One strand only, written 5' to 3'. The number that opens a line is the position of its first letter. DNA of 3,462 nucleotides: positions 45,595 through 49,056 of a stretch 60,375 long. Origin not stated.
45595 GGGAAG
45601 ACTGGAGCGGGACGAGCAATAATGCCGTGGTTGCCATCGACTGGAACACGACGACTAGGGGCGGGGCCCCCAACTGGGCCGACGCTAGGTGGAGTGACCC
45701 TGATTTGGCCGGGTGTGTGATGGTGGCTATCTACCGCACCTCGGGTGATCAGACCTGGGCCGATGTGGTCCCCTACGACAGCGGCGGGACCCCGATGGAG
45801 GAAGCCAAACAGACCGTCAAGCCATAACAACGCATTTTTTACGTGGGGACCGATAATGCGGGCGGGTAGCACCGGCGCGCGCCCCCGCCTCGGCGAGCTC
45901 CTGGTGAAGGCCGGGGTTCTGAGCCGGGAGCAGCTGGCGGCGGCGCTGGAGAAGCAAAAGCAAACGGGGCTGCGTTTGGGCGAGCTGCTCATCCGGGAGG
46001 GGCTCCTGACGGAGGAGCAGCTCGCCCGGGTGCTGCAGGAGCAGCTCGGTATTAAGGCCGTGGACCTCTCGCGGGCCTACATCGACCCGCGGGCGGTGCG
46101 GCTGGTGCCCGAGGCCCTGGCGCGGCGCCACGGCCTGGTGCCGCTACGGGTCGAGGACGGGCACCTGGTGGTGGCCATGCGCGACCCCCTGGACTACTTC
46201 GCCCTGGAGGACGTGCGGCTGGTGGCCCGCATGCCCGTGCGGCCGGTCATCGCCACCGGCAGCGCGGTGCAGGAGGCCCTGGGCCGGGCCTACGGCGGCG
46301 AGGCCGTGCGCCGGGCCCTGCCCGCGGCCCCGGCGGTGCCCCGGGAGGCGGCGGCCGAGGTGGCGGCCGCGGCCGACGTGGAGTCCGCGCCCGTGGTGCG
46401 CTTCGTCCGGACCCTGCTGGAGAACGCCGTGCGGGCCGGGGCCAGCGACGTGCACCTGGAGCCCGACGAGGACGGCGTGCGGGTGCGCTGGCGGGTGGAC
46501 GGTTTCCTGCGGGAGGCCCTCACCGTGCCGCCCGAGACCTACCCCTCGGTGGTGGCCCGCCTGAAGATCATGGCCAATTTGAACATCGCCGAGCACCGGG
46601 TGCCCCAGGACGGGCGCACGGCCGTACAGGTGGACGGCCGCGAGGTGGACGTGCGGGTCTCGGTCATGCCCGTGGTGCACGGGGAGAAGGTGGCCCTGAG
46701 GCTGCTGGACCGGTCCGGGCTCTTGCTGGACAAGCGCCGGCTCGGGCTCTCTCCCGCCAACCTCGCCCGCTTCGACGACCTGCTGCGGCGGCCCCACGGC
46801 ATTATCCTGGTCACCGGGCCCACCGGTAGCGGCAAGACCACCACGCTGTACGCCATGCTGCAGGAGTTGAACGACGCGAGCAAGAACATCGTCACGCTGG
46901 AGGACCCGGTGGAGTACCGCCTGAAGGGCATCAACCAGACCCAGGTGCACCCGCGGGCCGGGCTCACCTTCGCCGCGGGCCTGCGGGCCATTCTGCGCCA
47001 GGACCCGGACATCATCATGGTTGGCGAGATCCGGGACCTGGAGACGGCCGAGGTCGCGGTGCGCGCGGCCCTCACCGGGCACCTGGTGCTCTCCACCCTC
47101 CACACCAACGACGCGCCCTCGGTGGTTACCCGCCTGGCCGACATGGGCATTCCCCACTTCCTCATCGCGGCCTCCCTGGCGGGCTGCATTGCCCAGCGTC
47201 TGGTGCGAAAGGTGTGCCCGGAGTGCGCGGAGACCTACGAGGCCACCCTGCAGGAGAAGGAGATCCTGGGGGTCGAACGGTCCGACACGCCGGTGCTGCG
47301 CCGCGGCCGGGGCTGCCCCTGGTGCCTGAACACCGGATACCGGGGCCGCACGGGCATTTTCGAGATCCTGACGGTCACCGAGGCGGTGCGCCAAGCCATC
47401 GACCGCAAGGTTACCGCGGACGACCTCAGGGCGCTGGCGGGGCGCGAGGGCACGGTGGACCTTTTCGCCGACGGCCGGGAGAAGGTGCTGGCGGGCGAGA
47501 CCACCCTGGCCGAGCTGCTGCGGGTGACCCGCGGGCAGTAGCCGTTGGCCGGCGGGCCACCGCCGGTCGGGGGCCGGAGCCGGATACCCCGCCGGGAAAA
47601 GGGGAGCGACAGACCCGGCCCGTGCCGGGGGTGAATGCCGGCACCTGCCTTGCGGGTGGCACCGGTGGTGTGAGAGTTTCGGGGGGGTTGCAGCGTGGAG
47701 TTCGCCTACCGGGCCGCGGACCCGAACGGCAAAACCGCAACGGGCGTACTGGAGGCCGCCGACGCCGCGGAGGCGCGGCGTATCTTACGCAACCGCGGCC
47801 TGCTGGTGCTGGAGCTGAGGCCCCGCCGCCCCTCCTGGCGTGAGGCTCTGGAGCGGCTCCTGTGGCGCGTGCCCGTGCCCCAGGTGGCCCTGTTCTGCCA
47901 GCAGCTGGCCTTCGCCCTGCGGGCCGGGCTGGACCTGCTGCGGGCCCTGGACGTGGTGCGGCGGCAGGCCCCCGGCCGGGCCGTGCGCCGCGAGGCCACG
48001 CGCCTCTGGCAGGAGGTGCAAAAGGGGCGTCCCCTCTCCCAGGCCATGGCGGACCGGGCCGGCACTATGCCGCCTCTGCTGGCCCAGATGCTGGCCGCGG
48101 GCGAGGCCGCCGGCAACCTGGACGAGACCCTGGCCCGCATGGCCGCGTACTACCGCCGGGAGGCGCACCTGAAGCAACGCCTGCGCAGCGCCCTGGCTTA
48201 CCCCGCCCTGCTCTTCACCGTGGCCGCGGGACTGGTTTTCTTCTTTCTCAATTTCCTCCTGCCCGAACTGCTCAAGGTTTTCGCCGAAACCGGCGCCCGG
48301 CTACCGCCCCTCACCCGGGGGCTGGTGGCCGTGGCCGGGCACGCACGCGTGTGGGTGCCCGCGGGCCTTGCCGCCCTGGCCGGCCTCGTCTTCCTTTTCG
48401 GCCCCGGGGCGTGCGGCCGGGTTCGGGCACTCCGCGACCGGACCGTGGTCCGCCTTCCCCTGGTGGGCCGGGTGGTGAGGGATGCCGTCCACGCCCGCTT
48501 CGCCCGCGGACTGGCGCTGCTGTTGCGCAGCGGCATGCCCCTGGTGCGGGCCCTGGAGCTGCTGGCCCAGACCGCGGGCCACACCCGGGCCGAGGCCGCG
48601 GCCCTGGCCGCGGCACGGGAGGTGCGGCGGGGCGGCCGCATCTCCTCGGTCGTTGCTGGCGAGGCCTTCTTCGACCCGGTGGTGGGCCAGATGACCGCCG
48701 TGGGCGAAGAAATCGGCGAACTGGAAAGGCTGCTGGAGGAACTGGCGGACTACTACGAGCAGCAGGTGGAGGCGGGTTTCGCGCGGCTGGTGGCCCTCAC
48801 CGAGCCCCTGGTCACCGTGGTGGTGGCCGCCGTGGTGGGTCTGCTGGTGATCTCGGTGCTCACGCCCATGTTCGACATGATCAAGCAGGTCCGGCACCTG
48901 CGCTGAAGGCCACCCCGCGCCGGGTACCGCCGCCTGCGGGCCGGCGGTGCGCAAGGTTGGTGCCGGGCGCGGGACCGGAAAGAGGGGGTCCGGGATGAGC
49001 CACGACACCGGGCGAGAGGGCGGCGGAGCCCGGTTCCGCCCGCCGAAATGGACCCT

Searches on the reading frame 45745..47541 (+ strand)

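Call 66: search_protein_families(library=pfam, proteins=[window:45745-47541:+], max_evalue=0.00001)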
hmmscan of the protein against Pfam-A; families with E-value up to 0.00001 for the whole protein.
window:45745-47541:+ (598 aa): 3 families
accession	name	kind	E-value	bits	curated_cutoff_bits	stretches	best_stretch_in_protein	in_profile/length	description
PF00437.27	T2SSE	-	7.5e-136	453.1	24.9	1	213-593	4-370/370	Type II/IV secretion system protein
PF05157.20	MshEN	-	1.7e-22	79.6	23.1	1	101-186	1-87/90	MshEN domain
PF13191.12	AAA_16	-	3.8e-06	27.9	32.6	0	341-438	10-103/167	AAA ATPase domain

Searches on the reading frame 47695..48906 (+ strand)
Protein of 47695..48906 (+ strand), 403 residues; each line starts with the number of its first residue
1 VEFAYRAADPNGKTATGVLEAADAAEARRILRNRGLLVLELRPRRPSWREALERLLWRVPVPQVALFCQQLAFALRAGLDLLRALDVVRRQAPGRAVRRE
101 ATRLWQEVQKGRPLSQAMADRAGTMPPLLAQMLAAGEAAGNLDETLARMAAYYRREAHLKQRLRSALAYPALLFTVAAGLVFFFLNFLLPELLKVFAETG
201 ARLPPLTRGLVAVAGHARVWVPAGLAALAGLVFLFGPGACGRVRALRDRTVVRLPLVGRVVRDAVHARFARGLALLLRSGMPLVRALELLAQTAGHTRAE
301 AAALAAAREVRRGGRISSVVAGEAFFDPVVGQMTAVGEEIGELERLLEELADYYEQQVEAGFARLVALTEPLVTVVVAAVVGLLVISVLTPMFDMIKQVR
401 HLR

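Call 66: search_protein_families(library=pfam, proteins=[window:47695-48906:+], max_evalue=0.00001)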
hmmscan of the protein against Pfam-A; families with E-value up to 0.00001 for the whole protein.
window:47695-48906:+ (403 aa): 1 family
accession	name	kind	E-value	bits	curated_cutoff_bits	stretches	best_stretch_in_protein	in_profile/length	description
PF00482.28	T2SSF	-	5.1e-57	191.7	25.2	2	67-190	1-125/125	Type II secretion system (T2SS), protein F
